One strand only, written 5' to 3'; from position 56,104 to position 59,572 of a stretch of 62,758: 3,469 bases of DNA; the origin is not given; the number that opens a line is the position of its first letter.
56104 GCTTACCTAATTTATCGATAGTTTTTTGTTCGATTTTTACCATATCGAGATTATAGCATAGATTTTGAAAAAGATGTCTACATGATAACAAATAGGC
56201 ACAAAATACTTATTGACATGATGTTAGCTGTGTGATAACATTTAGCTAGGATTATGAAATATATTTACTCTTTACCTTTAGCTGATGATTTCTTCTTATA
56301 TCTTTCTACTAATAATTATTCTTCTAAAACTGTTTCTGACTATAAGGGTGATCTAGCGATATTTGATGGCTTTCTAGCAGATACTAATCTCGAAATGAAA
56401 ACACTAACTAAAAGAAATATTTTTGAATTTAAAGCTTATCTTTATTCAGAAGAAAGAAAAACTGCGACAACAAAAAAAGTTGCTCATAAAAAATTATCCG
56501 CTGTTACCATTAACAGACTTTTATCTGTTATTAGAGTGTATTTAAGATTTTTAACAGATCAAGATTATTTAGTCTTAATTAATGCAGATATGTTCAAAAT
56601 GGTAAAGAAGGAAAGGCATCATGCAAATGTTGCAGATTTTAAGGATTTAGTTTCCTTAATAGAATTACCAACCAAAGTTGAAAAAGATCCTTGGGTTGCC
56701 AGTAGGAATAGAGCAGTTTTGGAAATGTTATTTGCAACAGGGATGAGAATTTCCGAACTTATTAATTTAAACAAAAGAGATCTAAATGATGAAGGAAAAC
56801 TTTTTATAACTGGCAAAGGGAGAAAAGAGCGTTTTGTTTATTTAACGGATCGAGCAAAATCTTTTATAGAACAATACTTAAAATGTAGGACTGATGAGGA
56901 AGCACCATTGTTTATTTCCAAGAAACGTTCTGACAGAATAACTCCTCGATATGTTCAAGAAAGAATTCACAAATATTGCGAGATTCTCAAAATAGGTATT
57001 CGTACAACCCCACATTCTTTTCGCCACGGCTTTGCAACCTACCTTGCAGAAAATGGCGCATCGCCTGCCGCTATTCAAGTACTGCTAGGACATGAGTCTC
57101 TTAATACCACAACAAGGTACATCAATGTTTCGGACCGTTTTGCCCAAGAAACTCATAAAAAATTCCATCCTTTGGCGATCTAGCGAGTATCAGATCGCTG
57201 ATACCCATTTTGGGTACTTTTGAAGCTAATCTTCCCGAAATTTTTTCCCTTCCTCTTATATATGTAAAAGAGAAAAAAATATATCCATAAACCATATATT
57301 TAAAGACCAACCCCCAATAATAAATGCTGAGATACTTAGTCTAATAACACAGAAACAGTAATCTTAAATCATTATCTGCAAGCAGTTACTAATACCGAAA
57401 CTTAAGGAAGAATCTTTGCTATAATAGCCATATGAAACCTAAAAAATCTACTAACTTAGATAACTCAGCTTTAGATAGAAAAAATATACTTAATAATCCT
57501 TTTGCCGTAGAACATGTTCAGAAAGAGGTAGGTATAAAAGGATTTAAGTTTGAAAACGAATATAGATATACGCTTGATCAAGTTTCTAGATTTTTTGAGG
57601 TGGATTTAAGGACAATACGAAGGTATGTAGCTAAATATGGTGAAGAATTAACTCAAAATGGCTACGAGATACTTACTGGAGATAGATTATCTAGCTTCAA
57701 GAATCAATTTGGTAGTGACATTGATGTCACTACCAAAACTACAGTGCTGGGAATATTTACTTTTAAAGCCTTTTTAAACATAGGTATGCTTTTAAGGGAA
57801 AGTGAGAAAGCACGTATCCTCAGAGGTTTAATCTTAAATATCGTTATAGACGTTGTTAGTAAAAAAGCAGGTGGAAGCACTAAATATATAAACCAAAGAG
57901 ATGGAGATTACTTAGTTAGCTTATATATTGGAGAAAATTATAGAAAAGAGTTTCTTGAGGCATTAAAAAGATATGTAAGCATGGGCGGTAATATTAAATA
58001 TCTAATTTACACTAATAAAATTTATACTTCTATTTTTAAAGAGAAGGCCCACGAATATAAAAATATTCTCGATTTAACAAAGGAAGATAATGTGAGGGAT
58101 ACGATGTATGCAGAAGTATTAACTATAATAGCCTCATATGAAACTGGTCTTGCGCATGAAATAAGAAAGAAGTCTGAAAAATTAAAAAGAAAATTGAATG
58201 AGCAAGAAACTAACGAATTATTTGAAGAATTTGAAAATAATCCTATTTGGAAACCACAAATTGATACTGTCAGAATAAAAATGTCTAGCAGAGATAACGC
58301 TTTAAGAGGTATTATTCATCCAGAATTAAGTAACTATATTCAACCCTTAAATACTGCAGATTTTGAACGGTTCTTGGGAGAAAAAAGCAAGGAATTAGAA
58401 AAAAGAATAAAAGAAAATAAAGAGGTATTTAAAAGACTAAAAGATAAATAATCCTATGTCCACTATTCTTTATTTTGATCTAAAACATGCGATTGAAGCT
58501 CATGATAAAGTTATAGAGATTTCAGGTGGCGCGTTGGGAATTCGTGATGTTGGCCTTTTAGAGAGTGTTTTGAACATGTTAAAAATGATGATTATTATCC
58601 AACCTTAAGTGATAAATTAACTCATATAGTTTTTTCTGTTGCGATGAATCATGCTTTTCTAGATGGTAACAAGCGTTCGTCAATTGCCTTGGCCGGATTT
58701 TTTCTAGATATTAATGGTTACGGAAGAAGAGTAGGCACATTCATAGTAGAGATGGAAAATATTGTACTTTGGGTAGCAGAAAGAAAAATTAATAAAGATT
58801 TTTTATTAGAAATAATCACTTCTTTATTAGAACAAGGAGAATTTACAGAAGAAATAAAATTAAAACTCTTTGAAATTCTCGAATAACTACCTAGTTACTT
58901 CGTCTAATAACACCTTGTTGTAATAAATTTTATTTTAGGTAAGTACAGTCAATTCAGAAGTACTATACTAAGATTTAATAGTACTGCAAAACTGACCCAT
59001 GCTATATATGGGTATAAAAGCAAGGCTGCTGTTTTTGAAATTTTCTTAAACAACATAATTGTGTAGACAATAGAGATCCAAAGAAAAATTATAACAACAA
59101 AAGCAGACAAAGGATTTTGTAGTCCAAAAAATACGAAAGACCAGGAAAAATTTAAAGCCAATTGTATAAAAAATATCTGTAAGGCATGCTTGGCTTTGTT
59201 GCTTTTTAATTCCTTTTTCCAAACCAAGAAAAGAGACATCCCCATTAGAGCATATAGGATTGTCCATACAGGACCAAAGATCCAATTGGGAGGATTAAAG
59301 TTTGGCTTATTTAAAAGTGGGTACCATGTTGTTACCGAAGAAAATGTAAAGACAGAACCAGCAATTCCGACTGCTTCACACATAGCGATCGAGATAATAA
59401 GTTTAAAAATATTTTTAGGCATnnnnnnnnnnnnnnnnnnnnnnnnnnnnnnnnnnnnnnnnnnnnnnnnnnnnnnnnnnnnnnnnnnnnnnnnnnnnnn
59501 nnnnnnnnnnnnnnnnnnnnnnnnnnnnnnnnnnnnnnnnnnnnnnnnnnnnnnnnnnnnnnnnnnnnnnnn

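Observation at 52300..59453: About 7-kb low-GC island at the 3' end of tRNA-Pro packed with toxin / defence-like genes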

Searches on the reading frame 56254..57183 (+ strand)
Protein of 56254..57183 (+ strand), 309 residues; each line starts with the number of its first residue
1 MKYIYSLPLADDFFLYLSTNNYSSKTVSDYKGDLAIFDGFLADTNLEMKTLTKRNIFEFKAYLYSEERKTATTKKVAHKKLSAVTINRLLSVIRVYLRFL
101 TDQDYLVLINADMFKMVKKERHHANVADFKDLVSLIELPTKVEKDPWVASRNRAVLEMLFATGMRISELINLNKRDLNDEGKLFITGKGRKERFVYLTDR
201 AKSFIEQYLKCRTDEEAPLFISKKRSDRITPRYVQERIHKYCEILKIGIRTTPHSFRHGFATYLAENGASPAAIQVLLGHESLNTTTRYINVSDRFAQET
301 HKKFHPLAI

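Call 7: search_protein_families(library=pfam, max_evalue=0.01, proteins=[window:56254-57183:+])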
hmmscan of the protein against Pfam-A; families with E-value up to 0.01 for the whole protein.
window:56254-57183:+ (309 aa): 4 families
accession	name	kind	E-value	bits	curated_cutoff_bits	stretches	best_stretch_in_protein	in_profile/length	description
PF00589.27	Phage_integrase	-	6.8e-34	117.6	27.1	1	149-294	21-170/172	Phage integrase family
PF02899.23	Phage_int_SAM_1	-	3.9e-11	43.5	22.3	1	11-103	2-82/83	Phage integrase, N-terminal SAM-like domain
PF13102.12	Phage_int_SAM_5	-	3e-05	24.7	22.3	1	21-105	13-87/98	Phage integrase SAM-like domain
PF11917.13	DUF3435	-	7.8e-05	22.2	25.8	1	206-299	151-246/418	Protein of unknown function (DUF3435)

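Call 8: search_protein_families(library=padloc, max_evalue=0.01, proteins=[window:56254-57183:+])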
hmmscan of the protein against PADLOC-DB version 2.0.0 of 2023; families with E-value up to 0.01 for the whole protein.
window:56254-57183:+ (309 aa): 0 families

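Call 15: search_protein_families(library=ncbifam, max_evalue=0.01, proteins=[window:56254-57183:+])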
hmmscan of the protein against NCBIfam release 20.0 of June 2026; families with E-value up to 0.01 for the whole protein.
window:56254-57183:+ (309 aa): 12 families
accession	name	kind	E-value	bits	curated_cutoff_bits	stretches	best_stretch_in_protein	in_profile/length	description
TIGR02224.1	recomb_XerC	equivalog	2.7e-60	204.3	335.15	1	12-308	2-293/295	tyrosine recombinase XerC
TIGR02225.1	recomb_XerD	equivalog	2.3e-53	181.4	329.6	1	12-308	2-290/290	site-specific tyrosine recombinase XerD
NF040815.2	recomb_XerA_Arch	equivalog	9.8e-53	179.4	220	1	11-297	1-259/263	site-specific tyrosine recombinase/integron integrase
NF001399.0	PRK00283.1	subfamily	3.5e-51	174.2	279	1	20-308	20-299/300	tyrosine recombinase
NF002331.0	PRK01287.1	subfamily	4.3e-36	124.6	371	1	11-306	31-326/365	site-specific tyrosine recombinase XerC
NF003462.0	PRK05084.1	equivalog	7.4e-32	110.5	267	2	150-301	195-353/360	tyrosine recombinase XerS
TIGR02249.1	integrase_gron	subfamily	2.9e-16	59.7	265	2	228-298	236-306/315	integron integrase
NF011946.0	PRK15417.1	equivalog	2.6e-11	43.3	435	2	238-293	261-316/337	integron integrase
NF007371.0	PRK09871.1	subfamily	3.1e-10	39.9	222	1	151-297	27-180/198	tyrosine-type DNA invertase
NF040693.1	recomb_GmtY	equivalog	9.4e-08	31.7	340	1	251-296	391-436/441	gamma-mobile-trio recombinase GmtY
NF007370.0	PRK09870.1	subfamily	8.3e-06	25.6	221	1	146-291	28-178/200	tyrosine-type DNA invertase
NF041502.1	integrase_1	equivalog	0.0016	17.2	350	1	249-299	317-367/484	site-specific integrase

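Call 49: search_protein_families(library=phrogs, max_evalue=0.001, proteins=[window:56254-57183:+])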
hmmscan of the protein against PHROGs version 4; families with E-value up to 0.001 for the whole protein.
window:56254-57183:+ (309 aa): 7 families
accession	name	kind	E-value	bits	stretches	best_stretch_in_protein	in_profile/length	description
phrog_1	-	integration and excision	6.1e-47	162.2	1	10-306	170-449/611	integrase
phrog_216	-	integration and excision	7.9e-42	144.4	1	84-304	15-236/301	integrase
phrog_7685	-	integration and excision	2e-08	35.1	1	204-304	140-235/240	integrase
phrog_7269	-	integration and excision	4.1e-06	27.6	1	247-298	24-75/89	integrase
phrog_9208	-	integration and excision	9.9e-06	26.6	1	233-294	173-231/241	integrase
phrog_23271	-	unknown function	1.4e-05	25.9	1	248-304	6-62/67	-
phrog_5127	-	integration and excision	0.00033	21.3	1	44-303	111-344/355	integrase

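Call 84: find_related_loci(query=window:56254-57183:+, collection=metagenome_contigs, flank=6000)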
Query window:56254-57183:+ (309 aa) in metagenome_contigs; peptide patterns used: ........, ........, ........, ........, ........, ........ (x = any residue, [..] = any of these).
175 stretches matched a pattern; 97 encode a relative of the query (tblastn E <= 1e-3); the best 80 are kept; 80 distinct loci.
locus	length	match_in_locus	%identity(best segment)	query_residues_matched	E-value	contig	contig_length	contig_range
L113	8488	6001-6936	65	3-308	4e-138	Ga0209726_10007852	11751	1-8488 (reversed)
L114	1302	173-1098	96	1-309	4e-170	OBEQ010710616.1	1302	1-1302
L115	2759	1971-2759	70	3-265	1e-128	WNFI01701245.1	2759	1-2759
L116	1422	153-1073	55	7-307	1e-118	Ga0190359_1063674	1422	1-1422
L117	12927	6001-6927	57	7-308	3e-109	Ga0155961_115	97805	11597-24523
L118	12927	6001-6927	57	7-308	3e-109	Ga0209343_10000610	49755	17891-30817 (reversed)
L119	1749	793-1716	52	7-308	8e-112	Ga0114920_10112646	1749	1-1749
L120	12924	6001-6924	53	7-308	2e-103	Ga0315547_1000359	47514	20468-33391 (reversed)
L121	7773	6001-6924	53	7-308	4e-103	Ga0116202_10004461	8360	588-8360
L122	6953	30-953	53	7-308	4e-103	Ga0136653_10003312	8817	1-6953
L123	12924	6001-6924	53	7-308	5e-103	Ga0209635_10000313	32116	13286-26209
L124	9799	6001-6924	52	7-308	7e-103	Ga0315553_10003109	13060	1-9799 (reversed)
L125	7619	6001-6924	53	7-308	5e-103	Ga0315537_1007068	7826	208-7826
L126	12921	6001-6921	55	6-307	7e-102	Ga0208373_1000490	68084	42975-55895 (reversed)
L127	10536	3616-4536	55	6-307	7e-102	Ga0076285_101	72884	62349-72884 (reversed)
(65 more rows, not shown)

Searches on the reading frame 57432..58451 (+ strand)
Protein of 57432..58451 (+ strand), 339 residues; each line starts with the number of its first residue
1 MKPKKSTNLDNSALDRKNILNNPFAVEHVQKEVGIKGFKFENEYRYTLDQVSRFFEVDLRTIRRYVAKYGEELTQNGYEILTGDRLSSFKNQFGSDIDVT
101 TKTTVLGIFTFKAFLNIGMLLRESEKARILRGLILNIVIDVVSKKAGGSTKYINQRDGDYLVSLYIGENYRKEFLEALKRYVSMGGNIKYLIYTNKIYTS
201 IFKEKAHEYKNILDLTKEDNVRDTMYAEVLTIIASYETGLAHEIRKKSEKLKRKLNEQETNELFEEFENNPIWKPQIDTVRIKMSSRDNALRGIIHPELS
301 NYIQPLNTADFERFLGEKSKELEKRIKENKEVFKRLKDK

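Call 7: search_protein_families(library=pfam, max_evalue=0.01, proteins=[window:57432-58451:+])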
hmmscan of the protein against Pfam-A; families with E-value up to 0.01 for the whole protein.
window:57432-58451:+ (339 aa): 0 families

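Call 8: search_protein_families(library=padloc, max_evalue=0.01, proteins=[window:57432-58451:+])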
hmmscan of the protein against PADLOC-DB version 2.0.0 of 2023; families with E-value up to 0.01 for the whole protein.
window:57432-58451:+ (339 aa): 3 families
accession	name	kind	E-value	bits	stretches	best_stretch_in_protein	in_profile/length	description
PDLC04717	PDC-M59A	-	3e-96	321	1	9-338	4-334/338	-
PDLC04920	PDC-S13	-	8.2e-05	20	1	168-249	149-227/286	-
PDLC04133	mad1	-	0.0011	17.2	0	42-69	2-29/60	mads_1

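Call 15: search_protein_families(library=ncbifam, max_evalue=0.01, proteins=[window:57432-58451:+])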
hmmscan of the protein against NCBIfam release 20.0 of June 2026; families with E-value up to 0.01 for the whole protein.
window:57432-58451:+ (339 aa): 0 families

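Call 49: search_protein_families(library=phrogs, max_evalue=0.001, proteins=[window:57432-58451:+])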
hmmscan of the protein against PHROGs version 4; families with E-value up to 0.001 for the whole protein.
window:57432-58451:+ (339 aa): 0 families

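Call 50: search_protein_families(library=pfam, max_evalue=10, proteins=[window:57432-58451:+])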
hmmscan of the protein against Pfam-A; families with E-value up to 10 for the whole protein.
window:57432-58451:+ (339 aa): 1 family
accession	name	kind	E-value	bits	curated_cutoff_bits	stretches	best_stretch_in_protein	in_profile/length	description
PF21840.1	DUF6899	-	1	10.5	27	1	165-212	3-52/85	Domain of unknown function (DUF6899)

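Call 68: search_dna_similar(query=window:57432-58451:+, collection=phages, mode=protein, max_rows=10)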
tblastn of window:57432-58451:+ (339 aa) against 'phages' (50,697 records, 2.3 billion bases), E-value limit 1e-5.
Records with a match: 9; places in all: 9; records where one place covers at least 80% of the query: 4.
Best place of each record, by identity: <60% 9.
By first word of the organism name: Mycobacterium 5; Streptococcus 4.
By host as written in the record: Mycobacterium smegmatis mc2 155 4; Streptococcus pneumoniae 9V/5 1; Streptococcus pneumoniae GA47033 1; Streptococcus mitis CCUG_61082 1; Streptococcus mitis P-2 1; Mycobacterium smegmatis mc#155 1.
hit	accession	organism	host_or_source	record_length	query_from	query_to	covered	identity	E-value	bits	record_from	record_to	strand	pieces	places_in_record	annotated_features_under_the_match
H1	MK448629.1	Streptococcus satellite phage Javan742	Streptococcus pneumoniae 9V/5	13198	7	339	98%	45.8%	1e-86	290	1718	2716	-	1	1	CiaB protein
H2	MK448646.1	Streptococcus satellite phage Javan758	Streptococcus pneumoniae GA47033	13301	7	339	98%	45.8%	1e-86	290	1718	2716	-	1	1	CiaB protein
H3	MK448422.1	Streptococcus satellite phage Javan313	Streptococcus mitis CCUG_61082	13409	7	339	98%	45.8%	3e-83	280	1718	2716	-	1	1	CiaB protein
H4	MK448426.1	Streptococcus satellite phage Javan319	Streptococcus mitis P-2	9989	7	339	98%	44.3%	2e-82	278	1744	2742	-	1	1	CiaB protein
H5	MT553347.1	Mycobacterium phage Awesomesauce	Mycobacterium smegmatis mc2 155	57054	40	136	29%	27.8%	1e-5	53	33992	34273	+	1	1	46: antirepressor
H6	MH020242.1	Mycobacterium phage Misha28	Mycobacterium smegmatis mc2 155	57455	40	136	29%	27.8%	1e-5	53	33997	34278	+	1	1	44: hypothetical protein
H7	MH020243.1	Mycobacterium phage TootsiePop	Mycobacterium smegmatis mc2 155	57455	40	136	29%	27.8%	1e-5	53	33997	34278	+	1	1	44: hypothetical protein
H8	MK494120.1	Mycobacterium phage Piper2020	Mycobacterium smegmatis mc#155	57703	40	136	29%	27.8%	1e-5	53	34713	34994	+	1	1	46: hypothetical protein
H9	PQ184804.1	Mycobacterium phage DocMcStuffins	Mycobacterium smegmatis mc2 155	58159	40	136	29%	27.8%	1e-5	53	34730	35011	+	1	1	45: antirepressor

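Call 69: search_dna_similar(query=window:57432-58451:+, collection=plasmids, mode=protein, max_rows=12)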
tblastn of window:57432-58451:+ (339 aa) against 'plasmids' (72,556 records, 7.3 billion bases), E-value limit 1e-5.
Records with a match: 2; places in all: 2; records where one place covers at least 80% of the query: 1.
Best place of each record, by identity: <60% 2.
By first word of the organism name: Ilyobacter 1; Bacillus 1.
By predicted mobility (MOB-suite, as given by PLSDB): non-mobilizable 2.
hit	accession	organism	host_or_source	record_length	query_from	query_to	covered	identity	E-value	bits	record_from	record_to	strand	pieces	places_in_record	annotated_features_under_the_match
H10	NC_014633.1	Ilyobacter polytropus DSM 2926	marine mud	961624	8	339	98%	55.4%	2e-104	343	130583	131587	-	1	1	DNA-binding protein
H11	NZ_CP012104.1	Bacillus thuringiensis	whole organism,soil sample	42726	27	241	63%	23.7%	1e-7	61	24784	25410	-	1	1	hypothetical protein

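Call 70: get_annotated_region(hit=H1, flank=3000)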
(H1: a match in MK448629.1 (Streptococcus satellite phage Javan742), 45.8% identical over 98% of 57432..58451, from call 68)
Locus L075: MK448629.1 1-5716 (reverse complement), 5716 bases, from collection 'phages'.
description: Streptococcus satellite phage Javan742, complete genome.
organism: Streptococcus satellite phage Javan742 (NCBI taxid 2558836)
taxonomy: Viruses
host: Streptococcus pneumoniae 9V/5; source: -; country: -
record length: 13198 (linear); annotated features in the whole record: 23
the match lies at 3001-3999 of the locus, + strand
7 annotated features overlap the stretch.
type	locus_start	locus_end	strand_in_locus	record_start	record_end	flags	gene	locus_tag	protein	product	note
CDS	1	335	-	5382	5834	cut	-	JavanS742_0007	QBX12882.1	hypothetical protein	-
CDS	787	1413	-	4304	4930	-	-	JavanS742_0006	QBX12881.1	hypothetical protein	prophage ps3 protein 13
CDS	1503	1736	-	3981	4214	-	-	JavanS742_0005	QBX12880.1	putative DNA-binding phage protein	-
CDS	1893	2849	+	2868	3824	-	-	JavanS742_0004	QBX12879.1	putative DNA-binding phage protein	-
CDS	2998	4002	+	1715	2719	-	-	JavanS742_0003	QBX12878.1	CiaB protein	-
CDS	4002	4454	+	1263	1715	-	-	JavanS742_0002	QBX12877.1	hypothetical protein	FIG01118870: hypothetical protein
CDS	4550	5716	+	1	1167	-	-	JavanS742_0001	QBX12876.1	integrase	-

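Call 71: get_annotated_region(hit=H10, flank=3000)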
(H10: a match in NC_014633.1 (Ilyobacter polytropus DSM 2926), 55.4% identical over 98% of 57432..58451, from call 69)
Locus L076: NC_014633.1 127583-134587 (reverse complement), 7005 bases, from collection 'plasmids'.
description: Ilyobacter polytropus DSM 2926 plasmid pILYOP01, complete sequence
organism: Ilyobacter polytropus DSM 2926 (NCBI taxid 572544)
taxonomy: Bacteria; Fusobacteriota; Fusobacteriia; Fusobacteriales; Fusobacteriaceae; Ilyobacter; Ilyobacter polytropus; Ilyobacter polytropus DSM 2926
host: -; source: marine mud; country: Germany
typing (MOB-suite, as given by PLSDB): non-mobilizable; replicon rep_cluster_99
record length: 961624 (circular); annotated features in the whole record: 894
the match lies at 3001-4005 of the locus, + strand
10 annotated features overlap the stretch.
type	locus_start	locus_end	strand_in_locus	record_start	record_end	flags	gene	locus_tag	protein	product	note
CDS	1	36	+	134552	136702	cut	-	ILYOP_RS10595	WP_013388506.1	site-specific DNA-methyltransferase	GO:0006306 - DNA methylation [Evidence IEA]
CDS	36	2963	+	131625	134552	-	-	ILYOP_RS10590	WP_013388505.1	type III restriction-modification system endonuclease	-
CDS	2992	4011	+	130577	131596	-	-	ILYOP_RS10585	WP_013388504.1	DNA-binding protein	-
CDS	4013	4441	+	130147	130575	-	-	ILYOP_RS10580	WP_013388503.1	type II toxin-antitoxin system death-on-curing family toxin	-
CDS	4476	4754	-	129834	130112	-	-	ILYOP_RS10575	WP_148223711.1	hypothetical protein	-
CDS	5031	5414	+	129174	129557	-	-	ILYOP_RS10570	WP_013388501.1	hypothetical protein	-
CDS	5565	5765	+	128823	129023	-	-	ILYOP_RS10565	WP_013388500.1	helix-turn-helix transcriptional regulator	-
CDS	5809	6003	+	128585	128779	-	-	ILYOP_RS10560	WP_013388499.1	hypothetical protein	-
CDS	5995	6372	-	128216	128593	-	-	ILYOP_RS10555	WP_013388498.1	hypothetical protein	-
CDS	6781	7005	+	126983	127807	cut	-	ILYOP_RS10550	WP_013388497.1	replication initiator protein A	-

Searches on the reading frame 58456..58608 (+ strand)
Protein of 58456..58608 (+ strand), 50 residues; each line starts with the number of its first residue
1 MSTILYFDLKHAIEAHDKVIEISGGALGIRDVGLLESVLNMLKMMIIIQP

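Call 7: search_protein_families(library=pfam, max_evalue=0.01, proteins=[window:58456-58608:+])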
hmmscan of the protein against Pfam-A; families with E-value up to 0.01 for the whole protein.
window:58456-58608:+ (50 aa): 0 families

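Call 8: search_protein_families(library=padloc, max_evalue=0.01, proteins=[window:58456-58608:+])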
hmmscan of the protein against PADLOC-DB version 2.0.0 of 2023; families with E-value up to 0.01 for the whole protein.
window:58456-58608:+ (50 aa): 0 families

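Call 15: search_protein_families(library=ncbifam, max_evalue=0.01, proteins=[window:58456-58608:+])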
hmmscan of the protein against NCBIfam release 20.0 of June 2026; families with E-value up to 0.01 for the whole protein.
window:58456-58608:+ (50 aa): 0 families

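Call 49: search_protein_families(library=phrogs, max_evalue=0.001, proteins=[window:58456-58608:+])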
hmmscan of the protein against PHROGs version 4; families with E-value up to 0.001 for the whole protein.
window:58456-58608:+ (50 aa): 1 family
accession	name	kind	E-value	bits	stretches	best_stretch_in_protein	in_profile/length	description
phrog_577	-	moron, auxiliary metabolic gene and host takeover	0.00035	21.4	1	6-46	4-44/128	Doc-like toxin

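Call 50: search_protein_families(library=pfam, max_evalue=10, proteins=[window:58456-58608:+])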
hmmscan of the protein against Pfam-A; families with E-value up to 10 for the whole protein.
window:58456-58608:+ (50 aa): 1 family
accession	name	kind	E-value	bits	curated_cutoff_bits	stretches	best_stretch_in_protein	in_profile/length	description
PF02661.23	Fic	-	0.12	13.6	24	1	6-42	1-39/93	Fic/DOC family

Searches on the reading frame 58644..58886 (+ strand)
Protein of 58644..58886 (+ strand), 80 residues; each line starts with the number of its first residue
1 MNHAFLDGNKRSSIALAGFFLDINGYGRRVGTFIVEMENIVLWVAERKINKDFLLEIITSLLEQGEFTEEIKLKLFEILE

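Call 7: search_protein_families(library=pfam, max_evalue=0.01, proteins=[window:58644-58886:+])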
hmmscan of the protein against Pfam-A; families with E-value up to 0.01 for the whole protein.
window:58644-58886:+ (80 aa): 1 family
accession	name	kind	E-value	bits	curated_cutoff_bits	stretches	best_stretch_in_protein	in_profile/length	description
PF02661.23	Fic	-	0.0016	19.7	24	1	2-21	74-93/93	Fic/DOC family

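Call 8: search_protein_families(library=padloc, max_evalue=0.01, proteins=[window:58644-58886:+])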
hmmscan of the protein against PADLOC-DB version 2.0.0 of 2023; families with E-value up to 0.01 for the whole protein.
window:58644-58886:+ (80 aa): 3 families
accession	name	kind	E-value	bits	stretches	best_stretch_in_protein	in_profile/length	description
PDLC04718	PDC-M59B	-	3.7e-14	51.1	1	3-75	68-140/159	-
PDLC04963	PDC-S23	-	0.0001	19.9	1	2-64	242-309/312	-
PDLC04965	PDC-S23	-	0.0001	19.8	1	2-64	259-325/327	-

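Call 15: search_protein_families(library=ncbifam, max_evalue=0.01, proteins=[window:58644-58886:+])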
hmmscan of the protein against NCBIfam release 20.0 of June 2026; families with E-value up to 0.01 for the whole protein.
window:58644-58886:+ (80 aa): 1 family
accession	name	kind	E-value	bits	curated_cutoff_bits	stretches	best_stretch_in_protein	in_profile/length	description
TIGR01550.1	DOC_P1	subfamily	5.9e-06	26.4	38.65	1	2-28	65-91/122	type II toxin-antitoxin system death-on-curing family toxin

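Call 49: search_protein_families(library=phrogs, max_evalue=0.001, proteins=[window:58644-58886:+])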
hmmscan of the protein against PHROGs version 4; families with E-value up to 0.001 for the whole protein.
window:58644-58886:+ (80 aa): 1 family
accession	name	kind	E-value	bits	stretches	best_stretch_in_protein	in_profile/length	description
phrog_577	-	moron, auxiliary metabolic gene and host takeover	1.2e-06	29.4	1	2-62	66-124/128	Doc-like toxin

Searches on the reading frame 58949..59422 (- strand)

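Call 7: search_protein_families(library=pfam, max_evalue=0.01, proteins=[window:58949-59422:-])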
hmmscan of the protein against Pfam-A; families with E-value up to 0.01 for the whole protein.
window:58949-59422:- (157 aa): 2 families
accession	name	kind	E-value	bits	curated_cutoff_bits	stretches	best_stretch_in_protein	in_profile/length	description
PF03073.20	TspO_MBR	-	4.1e-52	176.2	24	1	12-154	2-144/145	TspO/MBR family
PF16327.10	CcmF_C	-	0.0013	18.5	28.7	1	46-131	77-161/323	Cytochrome c-type biogenesis protein CcmF C-terminal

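Call 8: search_protein_families(library=padloc, max_evalue=0.01, proteins=[window:58949-59422:-])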
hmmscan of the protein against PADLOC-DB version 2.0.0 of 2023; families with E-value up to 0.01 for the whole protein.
window:58949-59422:- (157 aa): 0 families

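Call 15: search_protein_families(library=ncbifam, max_evalue=0.01, proteins=[window:58949-59422:-])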
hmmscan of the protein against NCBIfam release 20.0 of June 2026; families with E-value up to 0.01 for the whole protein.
window:58949-59422:- (157 aa): 1 family
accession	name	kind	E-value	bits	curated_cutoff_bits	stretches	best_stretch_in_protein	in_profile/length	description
NF047825.1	T-richsensTspOAlph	equivalog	1.6e-33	116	180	1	7-157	5-148/152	tryptophan-rich sensory protein TspO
